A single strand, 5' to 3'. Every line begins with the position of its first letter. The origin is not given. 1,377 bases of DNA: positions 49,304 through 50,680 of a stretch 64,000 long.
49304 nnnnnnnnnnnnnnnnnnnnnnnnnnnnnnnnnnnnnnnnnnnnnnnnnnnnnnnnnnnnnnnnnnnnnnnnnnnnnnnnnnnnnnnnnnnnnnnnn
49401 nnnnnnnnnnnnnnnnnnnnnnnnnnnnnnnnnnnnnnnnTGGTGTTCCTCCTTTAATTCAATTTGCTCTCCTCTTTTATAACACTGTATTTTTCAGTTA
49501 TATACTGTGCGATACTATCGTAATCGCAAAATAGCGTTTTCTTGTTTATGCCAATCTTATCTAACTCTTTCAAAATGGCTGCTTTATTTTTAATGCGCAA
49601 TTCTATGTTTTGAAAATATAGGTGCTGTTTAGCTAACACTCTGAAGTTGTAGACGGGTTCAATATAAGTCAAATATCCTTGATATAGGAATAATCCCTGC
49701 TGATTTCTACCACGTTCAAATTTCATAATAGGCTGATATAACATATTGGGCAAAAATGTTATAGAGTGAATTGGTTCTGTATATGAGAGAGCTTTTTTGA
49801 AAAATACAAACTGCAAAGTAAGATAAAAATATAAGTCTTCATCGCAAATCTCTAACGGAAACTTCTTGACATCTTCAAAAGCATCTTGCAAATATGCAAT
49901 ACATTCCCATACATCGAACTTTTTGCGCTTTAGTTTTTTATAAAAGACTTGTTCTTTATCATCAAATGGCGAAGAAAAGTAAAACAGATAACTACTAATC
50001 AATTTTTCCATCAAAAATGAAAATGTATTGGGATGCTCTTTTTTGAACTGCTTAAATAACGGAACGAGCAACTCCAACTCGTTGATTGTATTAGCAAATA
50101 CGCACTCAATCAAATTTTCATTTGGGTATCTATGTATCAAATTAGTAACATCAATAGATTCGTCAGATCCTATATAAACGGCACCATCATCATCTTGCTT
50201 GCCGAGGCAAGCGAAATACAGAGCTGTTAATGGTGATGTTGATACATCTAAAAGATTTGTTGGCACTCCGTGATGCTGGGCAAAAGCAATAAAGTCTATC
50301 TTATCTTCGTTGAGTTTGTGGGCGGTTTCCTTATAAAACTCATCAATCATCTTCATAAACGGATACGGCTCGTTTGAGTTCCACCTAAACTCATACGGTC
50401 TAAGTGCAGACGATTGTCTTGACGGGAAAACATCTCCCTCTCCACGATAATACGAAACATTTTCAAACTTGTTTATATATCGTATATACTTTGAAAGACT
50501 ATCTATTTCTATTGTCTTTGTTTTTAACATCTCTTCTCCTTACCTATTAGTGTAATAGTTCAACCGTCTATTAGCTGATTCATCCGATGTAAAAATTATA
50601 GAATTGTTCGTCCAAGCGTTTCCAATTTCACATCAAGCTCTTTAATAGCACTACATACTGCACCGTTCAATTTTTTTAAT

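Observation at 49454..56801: AT-rich co-directional block inside the mobile element: a candidate composite or undescribed defence system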

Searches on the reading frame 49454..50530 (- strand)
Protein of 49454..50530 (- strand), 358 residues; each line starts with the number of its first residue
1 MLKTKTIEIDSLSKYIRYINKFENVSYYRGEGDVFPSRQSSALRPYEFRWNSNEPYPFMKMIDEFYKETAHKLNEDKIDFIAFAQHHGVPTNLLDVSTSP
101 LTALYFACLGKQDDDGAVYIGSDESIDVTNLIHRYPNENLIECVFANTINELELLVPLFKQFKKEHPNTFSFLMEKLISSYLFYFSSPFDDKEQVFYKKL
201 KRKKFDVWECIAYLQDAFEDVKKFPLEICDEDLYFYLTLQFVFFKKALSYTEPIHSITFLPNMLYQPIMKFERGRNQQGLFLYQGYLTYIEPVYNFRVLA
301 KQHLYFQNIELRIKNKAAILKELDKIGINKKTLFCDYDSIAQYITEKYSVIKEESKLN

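Call 3: search_protein_families(library=pfam, proteins=[window:49454-50530:-], max_evalue=0.1)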
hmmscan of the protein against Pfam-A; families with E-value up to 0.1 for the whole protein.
window:49454-50530:- (358 aa): 1 family
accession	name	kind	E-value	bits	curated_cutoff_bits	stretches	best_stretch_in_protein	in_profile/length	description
PF08867.16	FRG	-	2.8e-16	60.6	25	1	27-115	4-93/94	FRG domain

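Call 4: search_protein_families(library=padloc, proteins=[window:49454-50530:-], max_evalue=0.1)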
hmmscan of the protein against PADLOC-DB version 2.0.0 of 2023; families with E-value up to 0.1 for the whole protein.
window:49454-50530:- (358 aa): 14 families
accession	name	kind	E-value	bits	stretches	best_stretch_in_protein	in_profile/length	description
PDLC04938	PDC-S15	-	2.4e-35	120.3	2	5-128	41-170/276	-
PDLC04936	PDC-S15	-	2.1e-34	117.3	1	5-349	20-297/300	-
PDLC04933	PDC-S15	-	2e-30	104.3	2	2-121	2-123/286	-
PDLC04937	PDC-S15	-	3.4e-23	80.6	2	4-128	12-148/254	-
PDLC04926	PDC-S15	-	5.9e-20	69.5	2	77-130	87-140/300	-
PDLC04927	PDC-S15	-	8.6e-19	65.7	2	4-115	10-123/422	-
PDLC04930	PDC-S15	-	3.6e-16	57.2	2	75-140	79-140/380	-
PDLC04929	PDC-S15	-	5.2e-15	54.1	2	74-126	88-146/308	-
PDLC04931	PDC-S15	-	1.1e-13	49.6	2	264-348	186-272/282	-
PDLC04939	PDC-S15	-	1e-11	42.4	2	69-110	73-111/487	-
PDLC04932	PDC-S15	-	3.3e-09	34.6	1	61-130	94-161/324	-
PDLC04934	PDC-S15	-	9.1e-08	29.5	1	73-114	113-154/416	-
PDLC04940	PDC-S15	-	4.8e-06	24.4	1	61-110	109-155/280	-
PDLC04935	PDC-S15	-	9.2e-05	19.5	1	78-114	193-229/535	-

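Call 66: search_solved_structures(query=window:49454-50530:-, max_evalue=10, show_alignments=2)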
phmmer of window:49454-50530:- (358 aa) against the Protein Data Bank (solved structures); distinct sequences matched with E-value up to 10: 0.

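Call 68: search_dna_similar(query=window:49454-50530:-, collection=plasmids, mode=protein, max_rows=25, max_evalue=0.001)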
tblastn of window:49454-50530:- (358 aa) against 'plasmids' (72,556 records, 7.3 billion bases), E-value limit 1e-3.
Records with a match: 304; places in all: 313; records where one place covers at least 80% of the query: 243.
Best place of each record, by identity: <60% 304.
By first word of the organism name: Enterobacter 90; Citrobacter 41; Lactiplantibacillus 36; Klebsiella 34; Escherichia 24; Salmonella 11; Bacillus 9; Raoultella 6; Enterococcus 6; Pediococcus 5; and 28 more.
By predicted mobility (MOB-suite, as given by PLSDB): conjugative 202; mobilizable 53; non-mobilizable 49.
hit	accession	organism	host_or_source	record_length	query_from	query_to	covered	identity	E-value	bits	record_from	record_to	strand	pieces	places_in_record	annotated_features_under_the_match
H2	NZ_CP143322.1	Cetobacterium somerae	intestine of Yellow Catfish,pure culture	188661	2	348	97%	37.5%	4e-52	192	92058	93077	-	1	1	FRG domain-containing protein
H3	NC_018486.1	Bacillus thuringiensis HD-771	-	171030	9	347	95%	35.4%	5e-51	189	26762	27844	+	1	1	FRG domain-containing protein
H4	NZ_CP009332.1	Bacillus thuringiensis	-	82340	8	348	95%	35.2%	3e-42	164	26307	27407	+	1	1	FRG domain-containing protein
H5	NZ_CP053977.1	Bacillus thuringiensis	-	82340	8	348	95%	35.2%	3e-42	164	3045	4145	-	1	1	FRG domain-containing protein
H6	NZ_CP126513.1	Bacillus anthracis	Macrotermes natalensis colony ...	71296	7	347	95%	34.5%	4e-48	181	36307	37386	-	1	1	FRG domain-containing protein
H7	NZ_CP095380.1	Bacillus cereus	cell cuture,Pond silt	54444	3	348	97%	33.9%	9e-44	168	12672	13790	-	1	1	FRG domain-containing protein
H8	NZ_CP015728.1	Bacillus cereus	sludge of an anaerobic digestion reactor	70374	8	348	95%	33.1%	5e-41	160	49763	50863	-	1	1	FRG domain-containing protein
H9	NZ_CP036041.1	Bacillus mycoides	cell culture,soil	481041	9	347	95%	31.5%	4e-37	149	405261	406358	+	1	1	FRG domain-containing protein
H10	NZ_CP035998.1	Bacillus mycoides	cell culture,soil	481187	9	347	95%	31.5%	4e-37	149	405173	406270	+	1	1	FRG domain-containing protein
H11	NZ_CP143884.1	Lactiplantibacillus plantarum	single cell,homemade smoked horse ...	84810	27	347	90%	29.9%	2e-23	108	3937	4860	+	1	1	FRG domain-containing protein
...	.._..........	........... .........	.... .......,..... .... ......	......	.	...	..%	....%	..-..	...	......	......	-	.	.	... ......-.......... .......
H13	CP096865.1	Lactiplantibacillus plantarum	pure culture,mulberry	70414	4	348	96%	24.9%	5e-7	59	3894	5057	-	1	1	FRG domain-containing protein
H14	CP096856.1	Lactiplantibacillus plantarum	pure culture,blueberry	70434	4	348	96%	24.9%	5e-7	59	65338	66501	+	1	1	FRG domain-containing protein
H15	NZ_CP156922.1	Levilactobacillus brevis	feces,Tenebrio Molitor feces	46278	4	348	96%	24.7%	4e-7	59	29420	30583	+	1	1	FRG domain-containing protein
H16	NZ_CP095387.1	Lactiplantibacillus plantarum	Homo sapiens,single cell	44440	27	348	90%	26.3%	2e-9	67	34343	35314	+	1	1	FRG domain-containing protein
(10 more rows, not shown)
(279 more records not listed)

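Call 69: get_annotated_region(hit=H2, flank=5000)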
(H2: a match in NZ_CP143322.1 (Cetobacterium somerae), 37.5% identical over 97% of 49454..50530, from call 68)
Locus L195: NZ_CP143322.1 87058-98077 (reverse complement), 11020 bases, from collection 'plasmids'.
description: Cetobacterium somerae strain ceto plasmid p3, complete sequence
organism: Cetobacterium somerae (NCBI taxid 188913)
taxonomy: Bacteria; Fusobacteriota; Fusobacteriia; Fusobacteriales; Fusobacteriaceae; Cetobacterium; Cetobacterium somerae
host: -; source: intestine of Yellow Catfish,pure culture; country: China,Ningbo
typing (MOB-suite, as given by PLSDB): non-mobilizable
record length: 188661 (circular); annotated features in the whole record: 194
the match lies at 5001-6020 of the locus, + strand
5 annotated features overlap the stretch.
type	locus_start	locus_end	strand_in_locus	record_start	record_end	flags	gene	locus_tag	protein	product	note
CDS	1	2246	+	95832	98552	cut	-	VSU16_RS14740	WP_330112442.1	type I restriction endonuclease subunit R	-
CDS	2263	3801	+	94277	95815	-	-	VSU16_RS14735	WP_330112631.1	type I restriction-modification system subunit M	GO:0006306 - DNA methylation [Evidence IEA]; GO:0009307 - DNA restriction-modification system [Evidence IEA]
CDS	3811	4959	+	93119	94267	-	-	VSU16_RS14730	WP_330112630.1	restriction endonuclease subunit S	GO:0006304 - DNA modification [Evidence IEA]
CDS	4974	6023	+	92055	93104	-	-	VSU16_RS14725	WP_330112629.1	FRG domain-containing protein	-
CDS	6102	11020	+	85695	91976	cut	-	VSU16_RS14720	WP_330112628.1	hypothetical protein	-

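Call 70: get_annotated_region(hit=H3, flank=5000)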
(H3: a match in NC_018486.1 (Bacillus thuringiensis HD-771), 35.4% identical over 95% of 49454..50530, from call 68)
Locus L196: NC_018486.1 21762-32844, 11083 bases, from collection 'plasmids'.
description: Bacillus thuringiensis HD-771 plasmid p01, complete sequence
organism: Bacillus thuringiensis HD-771 (NCBI taxid 1218175)
taxonomy: Bacteria; Bacillota; Bacilli; Bacillales; Bacillaceae; Bacillus; Bacillus thuringiensis; Bacillus thuringiensis HD-771
host: -; source: -; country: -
typing (MOB-suite, as given by PLSDB): non-mobilizable; replicon rep_cluster_125,rep_cluster_1721; mating-pair formation MPF_T
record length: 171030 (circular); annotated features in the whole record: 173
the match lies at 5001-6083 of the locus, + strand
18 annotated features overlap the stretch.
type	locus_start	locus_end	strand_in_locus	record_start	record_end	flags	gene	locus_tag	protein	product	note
CDS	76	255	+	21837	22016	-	-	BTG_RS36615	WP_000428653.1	hypothetical protein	-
CDS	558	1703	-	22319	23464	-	-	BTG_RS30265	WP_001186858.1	DUF418 domain-containing protein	-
CDS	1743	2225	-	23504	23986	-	-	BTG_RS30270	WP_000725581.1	thioredoxin family protein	-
CDS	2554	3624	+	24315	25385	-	-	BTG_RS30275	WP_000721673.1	hypothetical protein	-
CDS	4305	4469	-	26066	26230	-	-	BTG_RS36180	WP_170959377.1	hypothetical protein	-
CDS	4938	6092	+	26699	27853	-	-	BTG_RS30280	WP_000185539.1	FRG domain-containing protein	-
CDS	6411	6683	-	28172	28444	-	-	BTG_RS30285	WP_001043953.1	HU family DNA-binding protein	GO:0030261 - chromosome condensation [Evidence IEA]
CDS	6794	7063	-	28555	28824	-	-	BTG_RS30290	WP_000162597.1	ribbon-helix-helix domain-containing protein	-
CDS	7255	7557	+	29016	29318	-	-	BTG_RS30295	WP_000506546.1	hypothetical protein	-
CDS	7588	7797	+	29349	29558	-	-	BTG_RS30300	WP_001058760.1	hypothetical protein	-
CDS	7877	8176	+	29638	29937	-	-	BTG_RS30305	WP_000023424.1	hypothetical protein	-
CDS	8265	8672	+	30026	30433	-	-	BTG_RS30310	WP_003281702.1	hypothetical protein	-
CDS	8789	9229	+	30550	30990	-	-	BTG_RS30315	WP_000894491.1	hypothetical protein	-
CDS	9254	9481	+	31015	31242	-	-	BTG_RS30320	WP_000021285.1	hypothetical protein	-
CDS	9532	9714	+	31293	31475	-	-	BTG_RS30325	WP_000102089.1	hypothetical protein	-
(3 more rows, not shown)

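Call 71: get_annotated_region(hit=H12, flank=5000)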
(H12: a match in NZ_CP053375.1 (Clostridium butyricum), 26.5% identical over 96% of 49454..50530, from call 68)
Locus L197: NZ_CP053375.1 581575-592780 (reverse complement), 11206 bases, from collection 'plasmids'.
description: Clostridium butyricum strain CFSA-TJ-E plasmid p-TJ, complete sequence
organism: Clostridium butyricum (NCBI taxid 1492)
taxonomy: Bacteria; Bacillota; Clostridia; Eubacteriales; Clostridiaceae; Clostridium; Clostridium butyricum
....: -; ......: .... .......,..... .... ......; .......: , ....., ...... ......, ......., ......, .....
typing (MOB-suite, as given by PLSDB): non-mobilizable
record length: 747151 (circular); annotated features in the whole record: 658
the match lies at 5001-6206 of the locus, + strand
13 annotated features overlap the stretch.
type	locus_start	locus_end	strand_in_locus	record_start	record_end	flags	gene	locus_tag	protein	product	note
CDS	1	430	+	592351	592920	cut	-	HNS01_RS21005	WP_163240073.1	UbiX family flavin prenyltransferase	-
CDS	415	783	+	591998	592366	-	-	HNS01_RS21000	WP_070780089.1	hypothetical protein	-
CDS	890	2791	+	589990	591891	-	-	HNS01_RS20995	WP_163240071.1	subtype A tannase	-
CDS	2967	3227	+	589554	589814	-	-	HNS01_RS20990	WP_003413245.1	hypothetical protein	-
CDS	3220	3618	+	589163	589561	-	-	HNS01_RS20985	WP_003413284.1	retropepsin-like aspartic protease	GO:0006508 - proteolysis [Evidence IEA]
CDS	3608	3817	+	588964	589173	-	-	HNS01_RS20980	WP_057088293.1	hypothetical protein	-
CDS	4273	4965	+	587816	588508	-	-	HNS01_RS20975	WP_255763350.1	hypothetical protein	-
CDS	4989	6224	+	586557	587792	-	-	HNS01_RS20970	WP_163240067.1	FRG domain-containing protein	-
CDS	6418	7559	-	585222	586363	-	-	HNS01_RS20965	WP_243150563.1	IS3 family transposase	-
CDS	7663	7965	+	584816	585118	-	-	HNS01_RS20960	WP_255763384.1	IS3 family transposase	-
CDS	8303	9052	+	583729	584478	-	-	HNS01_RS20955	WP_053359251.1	DeoR/GlpR family DNA-binding transcription regulator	-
CDS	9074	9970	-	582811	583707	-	-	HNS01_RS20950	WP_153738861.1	glycyl-radical enzyme activating protein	GO:0043687 - post-translational protein modification [Evidence IEA]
CDS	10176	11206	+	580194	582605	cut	-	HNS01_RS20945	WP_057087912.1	glycyl radical protein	-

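Call 72: get_annotated_region(hit=H11, flank=5000)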
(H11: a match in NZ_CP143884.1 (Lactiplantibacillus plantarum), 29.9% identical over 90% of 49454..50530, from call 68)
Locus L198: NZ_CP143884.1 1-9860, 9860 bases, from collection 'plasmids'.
description: Lactiplantibacillus plantarum strain IMAUJBP3 plasmid unnamed5, complete sequence
organism: Lactiplantibacillus plantarum (NCBI taxid 1590)
taxonomy: Bacteria; Bacillota; Bacilli; Lactobacillales; Lactobacillaceae; Lactiplantibacillus; Lactiplantibacillus plantarum
host: -; source: single cell,homemade smoked horse intestines; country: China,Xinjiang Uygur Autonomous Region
typing (MOB-suite, as given by PLSDB): mobilizable; replicon rep_cluster_167; relaxase MOBP,MOBP
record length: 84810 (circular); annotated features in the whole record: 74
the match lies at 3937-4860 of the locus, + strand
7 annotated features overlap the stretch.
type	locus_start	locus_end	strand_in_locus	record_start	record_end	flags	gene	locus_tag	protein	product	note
CDS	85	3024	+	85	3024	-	-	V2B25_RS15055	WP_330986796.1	isopeptide-forming domain-containing fimbrial protein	-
CDS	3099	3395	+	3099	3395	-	-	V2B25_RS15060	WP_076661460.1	DUF5839 family protein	-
CDS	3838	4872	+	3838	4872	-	-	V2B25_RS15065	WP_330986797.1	FRG domain-containing protein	-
CDS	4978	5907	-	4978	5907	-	-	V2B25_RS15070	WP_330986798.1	IS30-like element ISLpl1 family transposase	GO:0006313 - DNA transposition [Evidence IEA]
CDS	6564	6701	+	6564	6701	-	-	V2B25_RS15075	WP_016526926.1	hypothetical protein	-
CDS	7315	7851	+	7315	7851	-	-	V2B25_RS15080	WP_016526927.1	hypothetical protein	-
CDS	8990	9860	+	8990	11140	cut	-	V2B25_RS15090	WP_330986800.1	peptide cleavage/export ABC transporter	GO:0043213 - bacteriocin transport [Evidence IEA]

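Call 84: search_protein_families(library=ncbifam, proteins=[window:49454-50530:-], max_evalue=0.01)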
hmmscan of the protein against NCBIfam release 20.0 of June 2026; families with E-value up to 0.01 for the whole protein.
window:49454-50530:- (358 aa): 0 families

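Call 85: search_protein_families(library=phrogs, proteins=[window:49454-50530:-], max_evalue=0.01)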
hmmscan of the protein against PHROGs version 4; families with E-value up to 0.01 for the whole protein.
window:49454-50530:- (358 aa): 2 families
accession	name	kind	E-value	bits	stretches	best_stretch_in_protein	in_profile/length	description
phrog_24967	-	unknown function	2.3e-71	242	1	5-348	19-384/385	-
phrog_4962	-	unknown function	1.3e-27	97.8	1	68-350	281-456/467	-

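Call 94: find_related_loci(query=window:49454-50530:-, collection=viral_contigs, flank=6000)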
Query window:49454-50530:- (358 aa) in viral_contigs; peptide patterns used: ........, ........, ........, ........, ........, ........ (x = any residue, [..] = any of these).
13 stretches matched a pattern, but none encodes a relative of the query by tblastn (E <= 1e-3).
